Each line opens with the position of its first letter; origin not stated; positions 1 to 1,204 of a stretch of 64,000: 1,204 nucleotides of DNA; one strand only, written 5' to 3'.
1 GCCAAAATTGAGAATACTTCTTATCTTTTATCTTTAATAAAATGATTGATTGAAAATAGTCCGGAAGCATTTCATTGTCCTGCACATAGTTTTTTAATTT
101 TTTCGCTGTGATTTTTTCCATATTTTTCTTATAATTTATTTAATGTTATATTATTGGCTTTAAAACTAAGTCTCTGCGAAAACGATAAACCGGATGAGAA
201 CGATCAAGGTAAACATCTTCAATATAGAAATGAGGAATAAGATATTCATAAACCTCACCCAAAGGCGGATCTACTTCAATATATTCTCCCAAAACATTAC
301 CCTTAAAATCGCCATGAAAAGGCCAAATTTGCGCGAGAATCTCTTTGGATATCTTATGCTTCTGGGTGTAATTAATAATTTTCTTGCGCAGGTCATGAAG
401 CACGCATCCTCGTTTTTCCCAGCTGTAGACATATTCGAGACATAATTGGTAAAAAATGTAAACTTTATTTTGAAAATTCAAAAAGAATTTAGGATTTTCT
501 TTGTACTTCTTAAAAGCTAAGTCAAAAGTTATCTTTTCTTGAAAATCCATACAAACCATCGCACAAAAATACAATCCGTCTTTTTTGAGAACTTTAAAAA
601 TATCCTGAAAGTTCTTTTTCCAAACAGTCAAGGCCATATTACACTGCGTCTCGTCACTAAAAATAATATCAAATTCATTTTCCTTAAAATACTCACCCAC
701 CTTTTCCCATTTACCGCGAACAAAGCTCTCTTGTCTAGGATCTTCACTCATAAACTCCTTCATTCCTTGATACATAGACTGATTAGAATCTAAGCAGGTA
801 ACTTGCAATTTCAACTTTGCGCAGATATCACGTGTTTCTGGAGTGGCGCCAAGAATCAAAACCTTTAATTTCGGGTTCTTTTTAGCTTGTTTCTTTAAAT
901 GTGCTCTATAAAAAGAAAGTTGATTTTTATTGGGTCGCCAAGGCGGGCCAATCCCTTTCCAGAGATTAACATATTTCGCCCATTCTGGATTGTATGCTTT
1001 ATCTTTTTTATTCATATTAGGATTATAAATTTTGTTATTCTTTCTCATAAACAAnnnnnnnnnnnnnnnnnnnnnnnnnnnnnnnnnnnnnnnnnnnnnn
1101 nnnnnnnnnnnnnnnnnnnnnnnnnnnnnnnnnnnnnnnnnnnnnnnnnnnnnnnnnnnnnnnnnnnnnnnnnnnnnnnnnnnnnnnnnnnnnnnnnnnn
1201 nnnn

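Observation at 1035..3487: Split GspS-like synthetase / hydrolase pair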

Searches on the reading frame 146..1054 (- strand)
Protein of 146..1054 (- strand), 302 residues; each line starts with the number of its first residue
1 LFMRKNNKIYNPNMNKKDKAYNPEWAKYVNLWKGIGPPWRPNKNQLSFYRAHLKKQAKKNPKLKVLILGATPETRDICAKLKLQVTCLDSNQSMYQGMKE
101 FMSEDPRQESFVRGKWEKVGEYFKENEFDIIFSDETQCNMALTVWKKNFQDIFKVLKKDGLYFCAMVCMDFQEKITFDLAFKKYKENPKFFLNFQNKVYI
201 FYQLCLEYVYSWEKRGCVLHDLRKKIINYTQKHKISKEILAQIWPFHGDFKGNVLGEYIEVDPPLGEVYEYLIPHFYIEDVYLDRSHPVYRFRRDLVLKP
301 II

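Call 3: search_protein_families(library=pfam, proteins=[window:146-1054:-], max_evalue=1)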
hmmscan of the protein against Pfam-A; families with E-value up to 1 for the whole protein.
window:146-1054:- (302 aa): 5 families
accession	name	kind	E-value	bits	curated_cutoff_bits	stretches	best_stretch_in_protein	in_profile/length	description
PF08241.18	Methyltransf_11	-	8.9e-07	29.9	21.2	1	78-164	14-95/95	Methyltransferase domain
PF13649.12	Methyltransf_25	-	2.2e-06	28.7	27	1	75-160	13-97/97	Methyltransferase domain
PF13847.12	Methyltransf_31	-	0.0001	22.4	27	1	85-168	31-113/145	Methyltransferase domain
PF01564.23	Spermine_synth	-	0.0035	17.3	22.9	1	52-177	10-143/186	Spermine/spermidine synthase domain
PF17396.8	DUF1611_N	-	0.06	14.1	22.6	1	56-109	24-79/95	Domain of unknown function (DUF1611_N) Rossmann-like domain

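Call 4: search_protein_families(library=ncbifam, proteins=[window:146-1054:-], max_evalue=1)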
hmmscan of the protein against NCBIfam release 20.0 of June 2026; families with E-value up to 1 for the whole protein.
window:146-1054:- (302 aa): 2 families
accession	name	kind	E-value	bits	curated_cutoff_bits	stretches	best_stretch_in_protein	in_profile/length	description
NF043040.1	corrin_prot_MT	hypoth_equivalog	0.0022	17.4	180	1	55-161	36-144/216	corrinoid protein-associated methyltransferase CpaM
NF052510.1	methyltran_MpqE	exception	0.013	14.9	335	1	82-175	71-158/234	methyl-plastoquinone biosynthesis methyltransferase MpqE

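Call 43: search_solved_structures(query=A4, max_evalue=1, show_alignments=2)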
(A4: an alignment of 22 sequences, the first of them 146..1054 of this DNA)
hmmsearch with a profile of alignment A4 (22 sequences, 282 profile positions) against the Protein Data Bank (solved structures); distinct sequences matched with E-value up to 1: 51.
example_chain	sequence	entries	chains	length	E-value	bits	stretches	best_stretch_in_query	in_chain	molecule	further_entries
1ve3_A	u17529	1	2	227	1.1e-08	37.9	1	64-155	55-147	hypothetical protein PH0226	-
4iv8_A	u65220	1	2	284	1.9e-08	37.1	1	65-227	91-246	Phosphoethanolamine N-methyltransferase,putative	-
4ine_A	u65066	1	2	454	1.4e-07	34.2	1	62-217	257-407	Protein PMT-2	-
4krh_A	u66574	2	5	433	1.8e-07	33.9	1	62-181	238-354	Phosphoethanolamine N-methyltransferase 2 | Phospholethanolamine N-methyltransferase 2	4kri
3ujc_A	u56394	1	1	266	2e-07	33.7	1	66-223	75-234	Phosphoethanolamine N-methyltransferase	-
3uj6_A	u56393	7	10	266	2.1e-07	33.7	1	66-223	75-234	Phosphoethanolamine N-methyltransferase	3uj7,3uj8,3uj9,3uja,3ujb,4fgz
3ujd_A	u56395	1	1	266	2.1e-07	33.7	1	66-223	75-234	Phosphoethanolamine N-methyltransferase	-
4r6w_A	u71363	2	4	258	2.9e-07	33.2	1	66-223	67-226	Phosphoethanolamine N-methyltransferase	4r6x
1xxl_A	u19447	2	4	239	3.3e-07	33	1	71-198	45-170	YcgJ protein | ycgJ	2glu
4mwz_A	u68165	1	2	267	3.7e-07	32.9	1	65-230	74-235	Phosphoethanolamine N-methyltransferase, putative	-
4iv0_A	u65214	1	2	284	4.4e-07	32.6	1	65-230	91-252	Phosphoethanolamine N-methyltransferase, putative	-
3dtn_A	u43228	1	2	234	1.2e-06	31.2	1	46-165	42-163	Putative Methyltransferase MM_2633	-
8k76_A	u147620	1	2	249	3.5e-06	29.7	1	69-191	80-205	S-adenosylmethionine-dependent methyltransferase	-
5wp5_A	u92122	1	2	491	9.1e-05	25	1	69-226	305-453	Phosphomethylethanolamine N-methyltransferase 2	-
6mro_A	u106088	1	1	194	0.00029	23.4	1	65-152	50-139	methyl transferase from Methanosarcina acetivorans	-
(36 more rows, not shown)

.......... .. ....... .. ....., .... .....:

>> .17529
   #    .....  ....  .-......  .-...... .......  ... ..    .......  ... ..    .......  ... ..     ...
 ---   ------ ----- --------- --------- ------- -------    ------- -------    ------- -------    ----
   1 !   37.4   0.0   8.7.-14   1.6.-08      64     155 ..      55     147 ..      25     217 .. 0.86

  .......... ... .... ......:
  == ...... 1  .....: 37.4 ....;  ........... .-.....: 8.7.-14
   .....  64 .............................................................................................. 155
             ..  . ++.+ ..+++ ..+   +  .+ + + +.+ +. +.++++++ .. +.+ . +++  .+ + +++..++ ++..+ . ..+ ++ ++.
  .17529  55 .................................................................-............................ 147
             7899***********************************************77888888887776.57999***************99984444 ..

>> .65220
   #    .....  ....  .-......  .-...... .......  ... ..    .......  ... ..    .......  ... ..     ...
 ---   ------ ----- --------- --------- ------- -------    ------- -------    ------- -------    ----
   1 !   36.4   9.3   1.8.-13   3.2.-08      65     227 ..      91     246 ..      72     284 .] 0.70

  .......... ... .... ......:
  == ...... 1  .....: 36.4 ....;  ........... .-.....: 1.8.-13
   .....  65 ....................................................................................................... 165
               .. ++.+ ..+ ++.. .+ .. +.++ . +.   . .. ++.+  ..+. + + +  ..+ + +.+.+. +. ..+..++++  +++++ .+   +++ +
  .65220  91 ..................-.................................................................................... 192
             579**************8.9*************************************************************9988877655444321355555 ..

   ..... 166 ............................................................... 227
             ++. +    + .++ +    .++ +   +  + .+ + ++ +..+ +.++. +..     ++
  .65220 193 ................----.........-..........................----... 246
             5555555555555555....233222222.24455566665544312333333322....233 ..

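Call 58: find_homologous_proteins(query=A4, max_evalue=1e-10)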
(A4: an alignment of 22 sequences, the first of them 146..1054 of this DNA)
Query A4 (22 sequences) (302 aa, profile of the alignment): 20 proteins with E <= 1e-10 among 3247 candidates.
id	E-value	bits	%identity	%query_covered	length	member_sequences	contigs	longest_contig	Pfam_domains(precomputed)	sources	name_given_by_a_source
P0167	3.0e-88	314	100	96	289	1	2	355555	PF13649.13,PF08241.19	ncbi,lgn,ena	-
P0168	1.3e-86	308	52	95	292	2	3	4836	-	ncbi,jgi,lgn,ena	-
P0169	1.5e-83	298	80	96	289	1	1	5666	PF13847.13,PF13649.13,PF08241.19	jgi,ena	-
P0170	2.0e-82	295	27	48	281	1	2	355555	-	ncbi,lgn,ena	-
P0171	1.5e-81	292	53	95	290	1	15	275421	PF13847.13,PF08241.19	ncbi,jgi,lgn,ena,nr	ncbi:methyltransferase domain-containing protein [Candidatus Falkowbacteria bacterium]|jgi:hypotheti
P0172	3.0e-80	288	24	49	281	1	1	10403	-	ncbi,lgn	-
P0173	4.7e-80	287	52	94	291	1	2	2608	PF08241.19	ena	-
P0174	9.0e-79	283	28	49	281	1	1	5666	-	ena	-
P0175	4.4e-78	280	60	93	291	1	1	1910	-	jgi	jgi:hypothetical protein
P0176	2.5e-76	275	55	95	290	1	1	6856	PF13847.13,PF13649.13,PF08241.19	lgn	-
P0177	3.0e-68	248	30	51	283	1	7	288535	PF13649.13,PF08241.19,PF08242.19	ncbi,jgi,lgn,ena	-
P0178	2.7e-66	242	29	50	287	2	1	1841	PF13649.13,PF08241.19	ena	-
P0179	5.4e-65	237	48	93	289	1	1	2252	PF13847.13,PF13649.13,PF08241.19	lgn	-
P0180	1.7e-64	236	36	93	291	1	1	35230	PF13847.13,PF13649.13,PF08241.19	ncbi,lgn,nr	ncbi:MAG: class I SAM-dependent methyltransferase [Candidatus Moranbacteria bacterium]|nr:class I SA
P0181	3.5e-51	192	36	48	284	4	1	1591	PF13649.13,PF01209.25,PF08241.19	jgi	-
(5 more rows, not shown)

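Call 59: find_encoding_contigs(protein=P0171, flank=10000, max_places=3)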
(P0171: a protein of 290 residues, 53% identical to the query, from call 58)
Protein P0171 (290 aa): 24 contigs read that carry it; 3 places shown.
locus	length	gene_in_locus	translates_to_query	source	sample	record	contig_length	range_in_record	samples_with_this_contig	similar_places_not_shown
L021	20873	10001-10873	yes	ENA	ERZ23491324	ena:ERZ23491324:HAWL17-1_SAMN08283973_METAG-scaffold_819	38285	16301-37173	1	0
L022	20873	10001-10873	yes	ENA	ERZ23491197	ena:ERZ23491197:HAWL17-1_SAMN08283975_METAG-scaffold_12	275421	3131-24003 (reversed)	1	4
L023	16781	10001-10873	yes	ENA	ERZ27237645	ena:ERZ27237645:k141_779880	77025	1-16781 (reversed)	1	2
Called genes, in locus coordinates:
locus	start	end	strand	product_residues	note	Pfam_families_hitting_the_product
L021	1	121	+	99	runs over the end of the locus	-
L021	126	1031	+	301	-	PF01149:Fapy_DNA_glyco, PF06831:H2TH, PF06827:zf-FPG_IleRS (weak)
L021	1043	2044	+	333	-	PF01966:HD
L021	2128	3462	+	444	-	PF22053:DUF6938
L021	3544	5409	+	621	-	-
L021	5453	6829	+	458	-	PF00140:Sigma70_r1_2, PF04542:Sigma70_r2, PF04539:Sigma70_r3, PF04545:Sigma70_r4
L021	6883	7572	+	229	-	-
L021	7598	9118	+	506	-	PF05496:RuvB_N, PF13177:DNA_pol3_delta2, PF13401:AAA_22 (weak), PF00004:AAA, PF07728:AAA_5 (weak), PF13173:AAA_14 (weak), PF22608:DNAX_ATPase_lid, PF12169:DNA_pol3_gamma3, +4 more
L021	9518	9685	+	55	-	PF00293:NUDIX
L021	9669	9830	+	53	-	-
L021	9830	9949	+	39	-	-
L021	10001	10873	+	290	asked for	PF08241:Methyltransf_11 (weak), PF13847:Methyltransf_31 (weak)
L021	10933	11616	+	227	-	PF00149:Metallophos, PF12850:Metallophos_2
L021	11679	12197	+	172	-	-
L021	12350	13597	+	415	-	-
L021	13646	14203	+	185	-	PF04542:Sigma70_r2, PF08281:Sigma70_r4_2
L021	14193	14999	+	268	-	-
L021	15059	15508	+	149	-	-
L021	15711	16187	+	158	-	-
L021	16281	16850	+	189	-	-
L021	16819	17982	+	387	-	-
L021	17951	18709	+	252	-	-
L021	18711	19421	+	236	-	PF00005:ABC_tran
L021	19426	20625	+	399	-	PF12704:MacB_PCD, PF02687:FtsX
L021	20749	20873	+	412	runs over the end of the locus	?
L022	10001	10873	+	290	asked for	PF08241:Methyltransf_11 (weak), PF13847:Methyltransf_31 (weak)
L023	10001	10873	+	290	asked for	PF08241:Methyltransf_11 (weak), PF13847:Methyltransf_31 (weak)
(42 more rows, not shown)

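Call 60: find_encoding_contigs(protein=P0180, flank=10000, max_places=2)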
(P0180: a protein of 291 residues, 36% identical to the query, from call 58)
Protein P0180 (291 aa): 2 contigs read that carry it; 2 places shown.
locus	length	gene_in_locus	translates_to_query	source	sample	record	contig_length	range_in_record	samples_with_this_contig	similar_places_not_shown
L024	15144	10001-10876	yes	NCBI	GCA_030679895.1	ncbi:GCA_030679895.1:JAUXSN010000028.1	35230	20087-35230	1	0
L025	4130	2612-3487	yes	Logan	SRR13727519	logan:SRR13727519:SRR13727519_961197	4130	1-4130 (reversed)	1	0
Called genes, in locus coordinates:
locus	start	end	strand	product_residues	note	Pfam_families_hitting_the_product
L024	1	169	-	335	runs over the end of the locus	PF13439:Glyco_transf_4, PF00534:Glycos_transf_1, PF13692:Glyco_trans_1_4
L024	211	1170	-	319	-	PF14397:ATPgrasp_ST (faint), PF14398:ATPgrasp_YheCD (weak), PF02955:GSH-S_ATP, PF08443:RimK, PF02655:ATP-grasp_3 (weak)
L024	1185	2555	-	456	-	PF14397:ATPgrasp_ST, PF02655:ATP-grasp_3 (faint), PF08443:RimK (faint), PF05618:RimB-like (weak)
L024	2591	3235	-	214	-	PF14402:7TM_transglut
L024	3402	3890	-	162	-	PF02075:RuvC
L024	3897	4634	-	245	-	PF01978:TrmB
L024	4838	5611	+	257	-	PF13847:Methyltransf_31 (weak), PF08241:Methyltransf_11, PF08242:Methyltransf_12 (weak), PF13649:Methyltransf_25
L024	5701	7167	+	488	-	PF02310:B12-binding (weak), PF04055:Radical_SAM (weak)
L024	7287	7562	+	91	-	-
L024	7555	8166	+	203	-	PF08843:AbiEii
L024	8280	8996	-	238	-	PF20772:TACO1_YebC_N, PF01709:Transcrip_reg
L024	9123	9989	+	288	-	PF08241:Methyltransf_11 (weak), PF13649:Methyltransf_25 (weak)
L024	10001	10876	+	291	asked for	PF13847:Methyltransf_31 (weak), PF08241:Methyltransf_11 (weak), PF13649:Methyltransf_25 (weak)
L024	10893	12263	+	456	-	PF01053:Cys_Met_Meta_PP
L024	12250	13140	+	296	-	PF08241:Methyltransf_11 (faint), PF13847:Methyltransf_31 (weak)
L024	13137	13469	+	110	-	PF01687:Flavokinase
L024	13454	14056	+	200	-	PF00677:Lum_binding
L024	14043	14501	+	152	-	PF00885:DMRL_synthase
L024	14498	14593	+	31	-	PF01326:PPDK_N (weak)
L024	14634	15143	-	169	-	PF10543:ORF6N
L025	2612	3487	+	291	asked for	PF13847:Methyltransf_31 (weak), PF08241:Methyltransf_11 (weak), PF13649:Methyltransf_25 (weak)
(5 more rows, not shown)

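Call 63: search_protein_families(library=padloc, proteins=[window:146-1054:-], max_evalue=0.01)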
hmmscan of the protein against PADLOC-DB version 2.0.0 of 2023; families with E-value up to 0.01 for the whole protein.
window:146-1054:- (302 aa): 1 family
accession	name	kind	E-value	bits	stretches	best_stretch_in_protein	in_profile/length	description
PDLC04134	mad2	-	1e-05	22.6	1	80-175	311-405/492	mads_2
